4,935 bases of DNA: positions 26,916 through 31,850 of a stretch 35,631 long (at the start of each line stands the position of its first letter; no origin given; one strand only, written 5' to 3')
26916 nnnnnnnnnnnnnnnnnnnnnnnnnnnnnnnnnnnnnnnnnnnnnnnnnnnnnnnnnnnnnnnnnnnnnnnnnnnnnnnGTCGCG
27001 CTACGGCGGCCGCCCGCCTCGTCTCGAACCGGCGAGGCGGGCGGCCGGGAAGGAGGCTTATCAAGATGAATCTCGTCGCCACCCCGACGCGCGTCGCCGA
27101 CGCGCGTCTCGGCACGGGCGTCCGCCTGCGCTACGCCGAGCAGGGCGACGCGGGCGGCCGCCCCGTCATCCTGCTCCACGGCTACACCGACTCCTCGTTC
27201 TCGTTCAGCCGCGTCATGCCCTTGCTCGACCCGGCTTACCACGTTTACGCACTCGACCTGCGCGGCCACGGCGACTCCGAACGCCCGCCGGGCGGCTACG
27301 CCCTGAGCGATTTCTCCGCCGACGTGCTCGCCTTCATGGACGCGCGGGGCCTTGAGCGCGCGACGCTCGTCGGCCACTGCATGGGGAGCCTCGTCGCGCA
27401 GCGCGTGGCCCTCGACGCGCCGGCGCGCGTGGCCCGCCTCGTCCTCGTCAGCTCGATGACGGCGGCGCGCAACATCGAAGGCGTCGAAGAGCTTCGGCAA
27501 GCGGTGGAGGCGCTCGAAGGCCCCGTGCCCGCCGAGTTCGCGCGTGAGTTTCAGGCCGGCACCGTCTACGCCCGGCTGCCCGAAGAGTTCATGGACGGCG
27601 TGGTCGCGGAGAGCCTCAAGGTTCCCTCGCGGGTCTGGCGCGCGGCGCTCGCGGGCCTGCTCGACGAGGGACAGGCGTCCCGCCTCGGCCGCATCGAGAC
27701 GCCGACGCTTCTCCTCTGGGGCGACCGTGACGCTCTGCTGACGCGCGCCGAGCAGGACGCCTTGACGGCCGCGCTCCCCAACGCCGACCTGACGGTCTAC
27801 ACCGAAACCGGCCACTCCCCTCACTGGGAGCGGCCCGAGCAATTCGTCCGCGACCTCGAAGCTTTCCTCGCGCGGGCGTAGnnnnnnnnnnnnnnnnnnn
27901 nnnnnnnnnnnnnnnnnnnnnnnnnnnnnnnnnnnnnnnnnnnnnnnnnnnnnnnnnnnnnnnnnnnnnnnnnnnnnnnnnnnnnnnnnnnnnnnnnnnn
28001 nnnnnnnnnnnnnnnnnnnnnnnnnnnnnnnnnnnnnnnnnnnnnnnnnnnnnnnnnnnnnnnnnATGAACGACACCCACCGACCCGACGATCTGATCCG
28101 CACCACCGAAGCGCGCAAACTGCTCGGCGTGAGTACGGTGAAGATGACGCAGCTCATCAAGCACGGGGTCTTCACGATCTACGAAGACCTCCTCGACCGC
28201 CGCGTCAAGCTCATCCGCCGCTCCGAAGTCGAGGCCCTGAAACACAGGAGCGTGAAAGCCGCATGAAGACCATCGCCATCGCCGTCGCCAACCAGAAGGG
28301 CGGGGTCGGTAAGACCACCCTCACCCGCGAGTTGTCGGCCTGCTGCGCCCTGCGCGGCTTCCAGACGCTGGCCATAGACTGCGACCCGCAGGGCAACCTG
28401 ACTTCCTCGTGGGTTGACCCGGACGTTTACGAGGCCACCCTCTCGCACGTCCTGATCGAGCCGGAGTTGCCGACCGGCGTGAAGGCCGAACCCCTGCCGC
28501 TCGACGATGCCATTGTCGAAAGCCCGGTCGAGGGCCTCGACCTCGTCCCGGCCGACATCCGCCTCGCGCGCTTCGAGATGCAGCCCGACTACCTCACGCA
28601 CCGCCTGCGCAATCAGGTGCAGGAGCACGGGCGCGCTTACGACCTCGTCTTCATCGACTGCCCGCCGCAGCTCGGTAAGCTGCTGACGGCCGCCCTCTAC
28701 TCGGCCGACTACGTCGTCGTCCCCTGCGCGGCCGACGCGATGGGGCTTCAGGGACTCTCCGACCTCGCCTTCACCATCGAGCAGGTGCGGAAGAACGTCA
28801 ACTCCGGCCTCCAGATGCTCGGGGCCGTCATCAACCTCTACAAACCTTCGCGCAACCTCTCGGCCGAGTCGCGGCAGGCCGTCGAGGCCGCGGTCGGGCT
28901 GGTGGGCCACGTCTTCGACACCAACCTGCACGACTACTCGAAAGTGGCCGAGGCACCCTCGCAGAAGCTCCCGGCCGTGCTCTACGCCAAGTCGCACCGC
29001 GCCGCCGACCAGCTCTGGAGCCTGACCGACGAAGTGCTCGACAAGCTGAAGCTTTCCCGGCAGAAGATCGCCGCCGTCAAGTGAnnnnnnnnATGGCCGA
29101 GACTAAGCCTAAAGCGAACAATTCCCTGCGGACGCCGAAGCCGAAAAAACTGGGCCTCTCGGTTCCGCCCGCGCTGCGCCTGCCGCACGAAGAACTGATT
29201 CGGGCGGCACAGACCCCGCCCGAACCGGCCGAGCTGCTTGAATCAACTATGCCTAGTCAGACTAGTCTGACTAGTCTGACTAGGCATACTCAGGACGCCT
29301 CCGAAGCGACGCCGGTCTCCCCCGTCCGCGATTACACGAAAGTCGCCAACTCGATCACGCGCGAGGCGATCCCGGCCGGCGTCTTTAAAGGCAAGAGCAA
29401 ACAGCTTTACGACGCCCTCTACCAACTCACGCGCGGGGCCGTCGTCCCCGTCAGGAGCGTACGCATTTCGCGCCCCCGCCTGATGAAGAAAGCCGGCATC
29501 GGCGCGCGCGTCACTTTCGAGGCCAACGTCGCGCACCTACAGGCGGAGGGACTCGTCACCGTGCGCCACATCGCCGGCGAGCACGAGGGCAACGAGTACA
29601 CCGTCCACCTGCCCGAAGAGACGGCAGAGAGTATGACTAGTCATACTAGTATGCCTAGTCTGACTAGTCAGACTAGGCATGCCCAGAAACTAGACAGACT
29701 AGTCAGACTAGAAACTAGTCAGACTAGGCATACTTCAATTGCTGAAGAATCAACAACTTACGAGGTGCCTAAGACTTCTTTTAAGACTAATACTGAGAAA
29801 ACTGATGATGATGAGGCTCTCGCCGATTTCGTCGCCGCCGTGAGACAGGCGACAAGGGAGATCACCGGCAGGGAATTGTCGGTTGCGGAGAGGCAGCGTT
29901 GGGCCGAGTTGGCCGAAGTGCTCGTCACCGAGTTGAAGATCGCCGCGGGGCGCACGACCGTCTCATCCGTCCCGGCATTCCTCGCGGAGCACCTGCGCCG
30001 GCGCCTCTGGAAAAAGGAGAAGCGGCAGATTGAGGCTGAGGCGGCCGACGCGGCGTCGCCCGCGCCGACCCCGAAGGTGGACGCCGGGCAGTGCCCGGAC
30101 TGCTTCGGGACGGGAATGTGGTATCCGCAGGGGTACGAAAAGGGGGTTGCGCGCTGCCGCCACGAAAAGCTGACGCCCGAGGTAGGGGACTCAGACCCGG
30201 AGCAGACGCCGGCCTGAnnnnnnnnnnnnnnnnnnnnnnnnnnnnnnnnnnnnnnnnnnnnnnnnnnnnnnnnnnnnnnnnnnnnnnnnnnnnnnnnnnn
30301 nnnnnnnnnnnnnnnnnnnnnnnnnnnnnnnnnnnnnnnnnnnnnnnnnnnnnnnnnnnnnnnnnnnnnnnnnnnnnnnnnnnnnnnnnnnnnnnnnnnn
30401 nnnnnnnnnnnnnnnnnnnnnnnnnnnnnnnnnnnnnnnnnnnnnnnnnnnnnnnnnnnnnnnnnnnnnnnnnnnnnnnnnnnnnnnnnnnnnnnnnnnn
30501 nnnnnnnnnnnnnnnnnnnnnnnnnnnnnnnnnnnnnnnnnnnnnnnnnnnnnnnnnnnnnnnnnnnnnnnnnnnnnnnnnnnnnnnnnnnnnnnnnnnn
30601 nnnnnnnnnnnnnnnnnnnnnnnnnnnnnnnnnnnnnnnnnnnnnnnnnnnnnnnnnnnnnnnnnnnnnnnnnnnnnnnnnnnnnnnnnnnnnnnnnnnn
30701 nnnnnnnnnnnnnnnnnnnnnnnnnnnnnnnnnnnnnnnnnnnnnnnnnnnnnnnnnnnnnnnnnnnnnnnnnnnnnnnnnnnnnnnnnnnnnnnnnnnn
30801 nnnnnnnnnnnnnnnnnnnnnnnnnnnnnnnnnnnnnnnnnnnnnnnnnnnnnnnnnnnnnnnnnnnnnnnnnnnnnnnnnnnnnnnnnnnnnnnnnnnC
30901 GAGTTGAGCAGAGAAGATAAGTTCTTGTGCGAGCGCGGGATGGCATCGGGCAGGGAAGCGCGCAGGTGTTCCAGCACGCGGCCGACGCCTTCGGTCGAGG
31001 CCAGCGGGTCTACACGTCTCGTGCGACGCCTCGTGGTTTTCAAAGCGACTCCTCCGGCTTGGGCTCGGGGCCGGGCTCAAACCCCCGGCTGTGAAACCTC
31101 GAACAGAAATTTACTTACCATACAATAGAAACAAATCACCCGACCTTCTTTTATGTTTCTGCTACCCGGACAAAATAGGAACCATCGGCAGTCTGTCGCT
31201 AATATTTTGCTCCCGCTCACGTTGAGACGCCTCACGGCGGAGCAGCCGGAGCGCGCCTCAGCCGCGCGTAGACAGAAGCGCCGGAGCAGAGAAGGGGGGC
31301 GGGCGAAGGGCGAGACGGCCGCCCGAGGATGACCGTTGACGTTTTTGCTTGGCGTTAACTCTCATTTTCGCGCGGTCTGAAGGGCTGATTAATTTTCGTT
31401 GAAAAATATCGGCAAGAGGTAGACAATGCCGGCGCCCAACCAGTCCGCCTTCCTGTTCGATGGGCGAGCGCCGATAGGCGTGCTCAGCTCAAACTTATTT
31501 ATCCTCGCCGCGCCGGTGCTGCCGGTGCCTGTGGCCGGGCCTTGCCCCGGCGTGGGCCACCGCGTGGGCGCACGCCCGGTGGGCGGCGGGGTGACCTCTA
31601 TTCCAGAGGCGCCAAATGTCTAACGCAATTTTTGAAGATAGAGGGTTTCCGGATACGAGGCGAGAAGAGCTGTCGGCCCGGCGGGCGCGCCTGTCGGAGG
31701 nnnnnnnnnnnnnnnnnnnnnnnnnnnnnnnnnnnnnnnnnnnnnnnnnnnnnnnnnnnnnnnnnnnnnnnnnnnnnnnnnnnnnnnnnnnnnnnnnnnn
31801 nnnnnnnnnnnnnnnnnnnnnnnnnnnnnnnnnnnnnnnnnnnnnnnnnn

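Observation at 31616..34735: Carrier-less NRPS-like C-A protein with a decayed adenylation active site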

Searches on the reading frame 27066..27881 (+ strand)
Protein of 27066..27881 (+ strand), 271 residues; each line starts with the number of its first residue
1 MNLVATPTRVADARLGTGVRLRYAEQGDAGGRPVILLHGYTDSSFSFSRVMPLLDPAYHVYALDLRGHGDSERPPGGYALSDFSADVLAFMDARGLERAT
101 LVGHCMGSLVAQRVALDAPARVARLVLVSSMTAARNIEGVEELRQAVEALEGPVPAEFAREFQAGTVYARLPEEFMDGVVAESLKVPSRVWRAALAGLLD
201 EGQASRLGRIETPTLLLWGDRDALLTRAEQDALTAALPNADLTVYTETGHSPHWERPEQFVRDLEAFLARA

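Call 38: search_protein_families(library=phrogs, proteins=[window:27066-27881:+], max_evalue=0.001)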
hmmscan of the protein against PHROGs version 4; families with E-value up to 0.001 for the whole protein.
window:27066-27881:+ (271 aa): 3 families
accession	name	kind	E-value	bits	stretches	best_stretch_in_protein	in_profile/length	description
phrog_789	-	other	2.1e-32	113.6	1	16-270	339-599/637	esterase/lipase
phrog_23613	-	other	3.3e-14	53.9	1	17-116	11-108/271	esterase/lipase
phrog_3142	-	moron, auxiliary metabolic gene and host takeover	5.7e-11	42.5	1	21-161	19-158/596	FabG-like 3-oxoacyl-(acyl-carrier-protein) reductase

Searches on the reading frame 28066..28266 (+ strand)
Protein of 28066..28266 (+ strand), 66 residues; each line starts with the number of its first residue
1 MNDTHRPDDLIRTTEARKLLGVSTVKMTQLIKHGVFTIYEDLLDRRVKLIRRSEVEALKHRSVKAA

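Call 60: search_protein_families(library=padloc, proteins=[window:28066-28266:+], max_evalue=0.01)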
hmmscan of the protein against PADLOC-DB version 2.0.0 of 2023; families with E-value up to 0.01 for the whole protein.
window:28066-28266:+ (66 aa): 0 families

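Call 73: search_protein_families(library=pfam, proteins=[window:28066-28266:+], max_evalue=0.01)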
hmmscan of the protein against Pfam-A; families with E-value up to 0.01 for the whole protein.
window:28066-28266:+ (66 aa): 2 families
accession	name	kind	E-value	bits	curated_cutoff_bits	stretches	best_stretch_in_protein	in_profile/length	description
PF12728.13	HTH_17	-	0.0034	18.1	27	1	11-58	2-46/51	Helix-turn-helix domain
PF13338.12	AbiEi_4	-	0.0092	16.5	25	0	9-35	12-37/49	Transcriptional regulator, AbiEi antitoxin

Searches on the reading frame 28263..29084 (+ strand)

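Call 5: search_protein_families(library=pfam, proteins=[window:28263-29084:+], max_evalue=0.01)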
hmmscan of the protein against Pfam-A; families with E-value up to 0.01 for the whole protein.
window:28263-29084:+ (273 aa): 9 families
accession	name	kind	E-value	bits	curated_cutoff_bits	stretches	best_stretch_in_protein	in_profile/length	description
PF13614.12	AAA_31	-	4.4e-42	144.5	27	1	5-185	3-177/177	AAA domain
PF01656.29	CbiA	-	7.3e-22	78.1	25.4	1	6-237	1-124/125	CobQ/CobB/MinD/ParA nucleotide binding domain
PF09140.17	MipZ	-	1.9e-07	31.1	20.7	0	108-156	82-130/262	ATPase MipZ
PF10609.15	ParA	-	4.4e-05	23.5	27.1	1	5-45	5-45/246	NUBPL iron-transfer P-loop NTPase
PF06564.18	CBP_BcsQ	-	8.5e-05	22.6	21.3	0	114-255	104-230/234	Cellulose biosynthesis protein BcsQ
PF00142.24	Fer4_NifH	-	0.00011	22.2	25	1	11-54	7-50/271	4Fe-4S iron sulfur cluster binding proteins, NifH/frxC family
PF02374.21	ArsA_ATPase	-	0.0013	18.4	24.3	1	11-49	8-46/305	Anion-transporting ATPase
PF03029.23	ATP_bind_1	-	0.0049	17.1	27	0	14-43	6-35/240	Conserved hypothetical ATP binding protein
PF13481.12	AAA_25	-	0.0081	16.2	27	0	12-37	41-65/195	AAA domain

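Call 38: search_protein_families(library=phrogs, proteins=[window:28263-29084:+], max_evalue=0.001)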
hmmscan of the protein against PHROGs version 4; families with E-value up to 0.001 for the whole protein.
window:28263-29084:+ (273 aa): 1 family
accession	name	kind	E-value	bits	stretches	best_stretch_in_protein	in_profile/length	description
phrog_164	-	DNA, RNA and nucleotide metabolism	2.5e-53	182.9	1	2-269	223-480/500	ParA-like partition protein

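Call 60: search_protein_families(library=padloc, proteins=[window:28263-29084:+], max_evalue=0.01)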
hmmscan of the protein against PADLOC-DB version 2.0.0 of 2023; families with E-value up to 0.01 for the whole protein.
window:28263-29084:+ (273 aa): 0 families

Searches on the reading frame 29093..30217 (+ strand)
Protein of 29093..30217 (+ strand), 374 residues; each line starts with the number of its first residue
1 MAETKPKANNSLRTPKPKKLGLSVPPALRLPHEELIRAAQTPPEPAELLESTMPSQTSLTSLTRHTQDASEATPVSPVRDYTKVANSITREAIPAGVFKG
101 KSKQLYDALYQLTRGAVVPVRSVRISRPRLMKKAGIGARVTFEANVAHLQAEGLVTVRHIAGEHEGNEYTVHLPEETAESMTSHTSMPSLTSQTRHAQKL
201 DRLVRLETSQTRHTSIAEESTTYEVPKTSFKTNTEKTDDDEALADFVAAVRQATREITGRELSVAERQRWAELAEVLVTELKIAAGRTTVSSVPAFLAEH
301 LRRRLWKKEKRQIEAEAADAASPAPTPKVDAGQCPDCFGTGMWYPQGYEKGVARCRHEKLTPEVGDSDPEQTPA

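Call 5: search_protein_families(library=pfam, proteins=[window:29093-30217:+], max_evalue=0.01)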
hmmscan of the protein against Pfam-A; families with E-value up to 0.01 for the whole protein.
window:29093-30217:+ (374 aa): 0 families

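Call 31: search_protein_families(library=ncbifam, proteins=[window:29093-30217:+], max_evalue=0.001)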
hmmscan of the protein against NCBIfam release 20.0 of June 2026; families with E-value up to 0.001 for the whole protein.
window:29093-30217:+ (374 aa): 0 families

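Call 38: search_protein_families(library=phrogs, proteins=[window:29093-30217:+], max_evalue=0.001)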
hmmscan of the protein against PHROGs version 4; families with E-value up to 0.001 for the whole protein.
window:29093-30217:+ (374 aa): 0 families

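Call 60: search_protein_families(library=padloc, proteins=[window:29093-30217:+], max_evalue=0.01)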
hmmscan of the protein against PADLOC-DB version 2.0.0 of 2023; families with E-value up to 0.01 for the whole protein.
window:29093-30217:+ (374 aa): 0 families

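Call 82: search_solved_structures(query=window:29093-30217:+, max_evalue=1)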
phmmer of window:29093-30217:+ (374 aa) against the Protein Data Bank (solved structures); distinct sequences matched with E-value up to 1: 11.
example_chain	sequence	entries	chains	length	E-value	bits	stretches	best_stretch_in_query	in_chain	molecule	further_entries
6tb4_J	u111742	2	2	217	0.0091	18.7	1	158-252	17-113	Transcription initiation factor TFIID subunit 10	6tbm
7xha_A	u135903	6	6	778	0.34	13.5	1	229-297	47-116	Protein translocase subunit SecA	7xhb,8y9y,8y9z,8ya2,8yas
3dl8_A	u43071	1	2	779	0.34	13.5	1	229-297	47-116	Protein translocase subunit secA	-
2ibm_A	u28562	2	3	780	0.34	13.5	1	229-297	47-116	Preprotein translocase secA subunit | Protein translocase subunit SecA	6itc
3jv2_A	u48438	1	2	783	0.34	13.5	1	229-297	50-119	Protein translocase subunit SecA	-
8ya0_A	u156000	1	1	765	0.35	13.4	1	229-297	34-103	Protein translocase subunit SecA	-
1m6n_A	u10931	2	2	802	0.35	13.4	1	229-297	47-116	Preprotein translocase secA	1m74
3iqm_A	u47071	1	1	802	0.35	13.4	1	229-297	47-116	Protein translocase subunit secA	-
3iqy_A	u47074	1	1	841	0.37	13.4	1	229-297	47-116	Protein translocase subunit secA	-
1tf2_A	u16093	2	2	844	0.37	13.4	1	229-297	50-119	Preprotein translocase secA subunit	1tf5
5eul_A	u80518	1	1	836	0.38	13.3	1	229-297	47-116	Protein translocase subunit SecA, Insertion Peptide Chimera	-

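Call 87: search_dna_similar(query=window:29093-30217:+, collection=plasmids, mode=protein, max_rows=8, max_evalue=0.001)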
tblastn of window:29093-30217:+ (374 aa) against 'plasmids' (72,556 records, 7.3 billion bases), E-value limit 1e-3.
No match.

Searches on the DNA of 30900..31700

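Call 94: search_rna_families(source=window, start=30900, end=31700, threshold=evalue, max_evalue=1)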
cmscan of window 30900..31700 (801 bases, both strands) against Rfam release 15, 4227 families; matches with E-value up to 1: 0.
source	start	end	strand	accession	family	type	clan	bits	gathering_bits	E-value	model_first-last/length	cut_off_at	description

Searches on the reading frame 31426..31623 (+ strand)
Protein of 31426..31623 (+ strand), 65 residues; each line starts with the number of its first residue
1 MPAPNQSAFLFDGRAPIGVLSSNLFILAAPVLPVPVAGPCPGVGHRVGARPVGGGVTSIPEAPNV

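Call 23: search_protein_families(library=pfam, proteins=[window:31426-31623:+], max_evalue=0.01)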
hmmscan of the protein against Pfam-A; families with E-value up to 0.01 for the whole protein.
window:31426-31623:+ (65 aa): 0 families

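Call 60: search_protein_families(library=padloc, proteins=[window:31426-31623:+], max_evalue=0.01)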
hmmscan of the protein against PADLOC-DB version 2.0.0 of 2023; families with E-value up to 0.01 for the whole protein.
window:31426-31623:+ (65 aa): 0 families
